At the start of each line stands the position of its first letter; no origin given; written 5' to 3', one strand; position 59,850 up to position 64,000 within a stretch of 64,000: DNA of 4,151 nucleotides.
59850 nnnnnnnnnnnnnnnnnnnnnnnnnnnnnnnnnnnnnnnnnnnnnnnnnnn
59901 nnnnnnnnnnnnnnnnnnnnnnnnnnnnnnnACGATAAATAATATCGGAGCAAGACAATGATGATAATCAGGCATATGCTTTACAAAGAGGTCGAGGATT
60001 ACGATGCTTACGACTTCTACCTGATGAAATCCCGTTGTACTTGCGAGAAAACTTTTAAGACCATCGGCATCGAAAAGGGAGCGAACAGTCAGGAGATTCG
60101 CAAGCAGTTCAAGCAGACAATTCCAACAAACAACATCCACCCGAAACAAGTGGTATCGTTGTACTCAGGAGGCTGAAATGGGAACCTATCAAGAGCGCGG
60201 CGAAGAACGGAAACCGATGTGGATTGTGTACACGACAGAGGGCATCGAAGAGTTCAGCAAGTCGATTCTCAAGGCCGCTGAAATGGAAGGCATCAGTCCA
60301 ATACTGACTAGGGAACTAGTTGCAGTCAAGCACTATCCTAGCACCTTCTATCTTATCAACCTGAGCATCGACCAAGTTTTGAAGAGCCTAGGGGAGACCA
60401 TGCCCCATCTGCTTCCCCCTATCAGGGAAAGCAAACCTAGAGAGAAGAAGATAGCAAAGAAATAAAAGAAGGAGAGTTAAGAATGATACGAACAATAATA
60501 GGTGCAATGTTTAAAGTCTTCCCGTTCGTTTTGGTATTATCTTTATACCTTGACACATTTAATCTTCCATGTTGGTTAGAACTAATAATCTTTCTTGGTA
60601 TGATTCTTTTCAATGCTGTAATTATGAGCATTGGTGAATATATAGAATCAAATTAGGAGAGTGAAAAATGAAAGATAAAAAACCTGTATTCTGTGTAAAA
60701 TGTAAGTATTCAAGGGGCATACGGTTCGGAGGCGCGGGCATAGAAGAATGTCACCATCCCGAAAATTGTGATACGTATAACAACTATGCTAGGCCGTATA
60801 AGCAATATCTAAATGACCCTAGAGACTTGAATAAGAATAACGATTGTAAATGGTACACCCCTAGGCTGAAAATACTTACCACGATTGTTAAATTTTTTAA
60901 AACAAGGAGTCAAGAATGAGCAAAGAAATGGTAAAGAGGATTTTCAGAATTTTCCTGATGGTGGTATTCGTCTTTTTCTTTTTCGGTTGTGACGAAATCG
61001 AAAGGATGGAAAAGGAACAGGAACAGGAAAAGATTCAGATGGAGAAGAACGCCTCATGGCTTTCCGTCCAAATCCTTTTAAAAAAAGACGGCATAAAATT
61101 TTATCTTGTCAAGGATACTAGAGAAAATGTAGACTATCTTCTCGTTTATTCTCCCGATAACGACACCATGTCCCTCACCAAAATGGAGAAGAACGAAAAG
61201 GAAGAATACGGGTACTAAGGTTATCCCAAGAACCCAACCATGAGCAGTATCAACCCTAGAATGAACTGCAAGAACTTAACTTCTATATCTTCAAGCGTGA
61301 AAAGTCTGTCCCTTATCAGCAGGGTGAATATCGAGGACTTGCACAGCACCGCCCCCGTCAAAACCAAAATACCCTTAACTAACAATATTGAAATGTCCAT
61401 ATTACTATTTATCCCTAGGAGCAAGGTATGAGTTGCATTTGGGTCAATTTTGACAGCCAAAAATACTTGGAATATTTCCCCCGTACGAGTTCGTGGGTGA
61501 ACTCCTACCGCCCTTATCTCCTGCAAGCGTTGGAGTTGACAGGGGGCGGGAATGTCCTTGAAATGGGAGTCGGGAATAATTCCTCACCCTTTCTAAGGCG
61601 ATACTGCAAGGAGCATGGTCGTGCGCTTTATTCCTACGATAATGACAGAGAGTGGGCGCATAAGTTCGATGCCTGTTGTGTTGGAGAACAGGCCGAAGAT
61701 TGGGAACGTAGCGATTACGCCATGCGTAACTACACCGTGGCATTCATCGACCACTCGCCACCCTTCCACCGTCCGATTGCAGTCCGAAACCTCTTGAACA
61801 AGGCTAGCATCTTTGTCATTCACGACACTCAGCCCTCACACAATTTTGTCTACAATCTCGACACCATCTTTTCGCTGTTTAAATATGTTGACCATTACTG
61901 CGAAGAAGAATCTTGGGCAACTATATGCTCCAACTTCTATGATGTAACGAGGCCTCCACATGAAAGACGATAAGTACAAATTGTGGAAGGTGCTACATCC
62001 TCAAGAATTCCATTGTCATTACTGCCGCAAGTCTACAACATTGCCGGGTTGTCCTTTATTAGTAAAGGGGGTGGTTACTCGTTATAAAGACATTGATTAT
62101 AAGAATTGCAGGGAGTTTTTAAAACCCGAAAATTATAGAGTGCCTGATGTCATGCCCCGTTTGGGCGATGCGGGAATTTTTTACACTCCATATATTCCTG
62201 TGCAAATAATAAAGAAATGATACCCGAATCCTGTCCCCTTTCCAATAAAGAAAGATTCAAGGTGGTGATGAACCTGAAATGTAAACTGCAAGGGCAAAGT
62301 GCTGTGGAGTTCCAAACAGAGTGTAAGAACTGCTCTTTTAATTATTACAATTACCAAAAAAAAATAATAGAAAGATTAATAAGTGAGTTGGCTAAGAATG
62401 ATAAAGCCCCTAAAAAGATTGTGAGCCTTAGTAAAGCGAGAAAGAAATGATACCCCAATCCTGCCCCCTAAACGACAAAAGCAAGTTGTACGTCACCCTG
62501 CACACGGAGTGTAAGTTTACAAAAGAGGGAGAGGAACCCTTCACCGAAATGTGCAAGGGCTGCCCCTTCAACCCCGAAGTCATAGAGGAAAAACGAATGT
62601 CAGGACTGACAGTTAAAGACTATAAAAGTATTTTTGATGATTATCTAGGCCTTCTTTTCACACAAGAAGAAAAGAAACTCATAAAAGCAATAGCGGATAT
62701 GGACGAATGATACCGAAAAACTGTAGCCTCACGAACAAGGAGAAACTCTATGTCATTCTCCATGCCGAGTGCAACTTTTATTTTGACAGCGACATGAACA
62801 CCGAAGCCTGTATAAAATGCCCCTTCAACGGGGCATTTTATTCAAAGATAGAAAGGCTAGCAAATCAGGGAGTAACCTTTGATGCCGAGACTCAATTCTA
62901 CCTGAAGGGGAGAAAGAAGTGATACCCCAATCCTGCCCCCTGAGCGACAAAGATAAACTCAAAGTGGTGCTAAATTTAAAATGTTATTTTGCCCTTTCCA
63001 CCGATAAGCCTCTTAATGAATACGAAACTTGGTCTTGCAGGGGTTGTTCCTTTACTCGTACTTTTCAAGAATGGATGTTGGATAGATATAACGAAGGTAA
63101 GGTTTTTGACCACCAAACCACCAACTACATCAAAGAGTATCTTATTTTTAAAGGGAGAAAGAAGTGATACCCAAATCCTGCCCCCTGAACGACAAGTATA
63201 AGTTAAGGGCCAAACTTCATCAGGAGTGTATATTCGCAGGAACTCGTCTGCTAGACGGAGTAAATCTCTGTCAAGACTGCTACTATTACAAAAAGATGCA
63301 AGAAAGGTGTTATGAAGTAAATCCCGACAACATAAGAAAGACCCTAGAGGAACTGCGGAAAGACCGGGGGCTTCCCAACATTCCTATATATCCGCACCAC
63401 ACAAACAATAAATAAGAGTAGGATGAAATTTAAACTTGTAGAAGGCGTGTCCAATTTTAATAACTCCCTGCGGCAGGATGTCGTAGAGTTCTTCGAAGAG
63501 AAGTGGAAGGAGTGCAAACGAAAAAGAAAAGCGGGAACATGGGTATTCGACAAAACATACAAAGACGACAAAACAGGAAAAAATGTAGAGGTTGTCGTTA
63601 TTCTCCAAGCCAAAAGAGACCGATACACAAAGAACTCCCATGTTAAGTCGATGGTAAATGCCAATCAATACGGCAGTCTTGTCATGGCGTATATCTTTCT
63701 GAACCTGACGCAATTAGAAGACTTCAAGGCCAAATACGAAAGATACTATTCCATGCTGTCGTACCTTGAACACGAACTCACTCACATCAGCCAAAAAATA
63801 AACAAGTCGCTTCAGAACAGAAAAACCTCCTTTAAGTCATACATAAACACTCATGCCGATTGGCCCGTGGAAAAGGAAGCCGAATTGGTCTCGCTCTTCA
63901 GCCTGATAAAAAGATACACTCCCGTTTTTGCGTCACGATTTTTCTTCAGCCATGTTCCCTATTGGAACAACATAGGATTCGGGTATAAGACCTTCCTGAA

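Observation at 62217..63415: Tandem array of five overlap-coupled zinc-ribbon paralogs (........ family)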

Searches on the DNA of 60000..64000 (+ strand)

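Call 5: search_dna_similar(query=window:60000-64000:+, collection=phages, mode=near)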
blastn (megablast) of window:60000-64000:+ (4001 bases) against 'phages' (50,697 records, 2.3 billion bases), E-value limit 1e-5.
No match.
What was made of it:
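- Tried and rejected: Megablast of 60000-64000 against GenBank phages: no match (call 5).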

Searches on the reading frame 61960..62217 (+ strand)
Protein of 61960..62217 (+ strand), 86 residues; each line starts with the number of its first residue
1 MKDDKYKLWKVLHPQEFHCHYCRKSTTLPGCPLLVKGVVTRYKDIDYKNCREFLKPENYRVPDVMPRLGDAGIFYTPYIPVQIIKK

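Call 6: search_protein_families(library=pfam, proteins=[window:61960-62217:+], max_evalue=1)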
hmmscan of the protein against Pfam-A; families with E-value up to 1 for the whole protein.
window:61960-62217:+ (86 aa): 1 family
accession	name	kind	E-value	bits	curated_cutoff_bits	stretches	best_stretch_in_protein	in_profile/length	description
PF07068.17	Gp23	-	0.091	12.6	24.4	1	70-84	314-328/376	Major capsid protein Gp23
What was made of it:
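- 61960..62220 (+): ORF0, 86 aa. Degenerate sixth family member: it has lost the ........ start and keeps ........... Its C-terminal tail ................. resembles the C-terminal conserved strand of the T4-type major capsid protein. Weak Pfam Gp23 hit, E=0.09 (call 6).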

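Call 7: search_protein_families(library=phrogs, proteins=[window:61960-62217:+], max_evalue=1)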
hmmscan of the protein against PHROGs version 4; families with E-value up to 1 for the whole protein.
window:61960-62217:+ (86 aa): 3 families
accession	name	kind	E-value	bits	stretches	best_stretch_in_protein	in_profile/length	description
phrog_13936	-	unknown function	0.0062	17.2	1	73-85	24-36/43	-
phrog_13434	-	unknown function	0.18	13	0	36-52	2-18/66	-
phrog_138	-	head and packaging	0.6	10.1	1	70-82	370-383/444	major head protein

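Call 68: search_protein_families(library=ncbifam, proteins=[window:61960-62217:+], max_evalue=1)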
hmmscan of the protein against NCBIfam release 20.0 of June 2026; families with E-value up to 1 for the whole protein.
window:61960-62217:+ (86 aa): 0 families
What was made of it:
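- On Zinc ribbon (two-knuckle C4 fold): No credible hit in Pfam, PHROGs or NCBIfam (calls 6, 7, 68).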
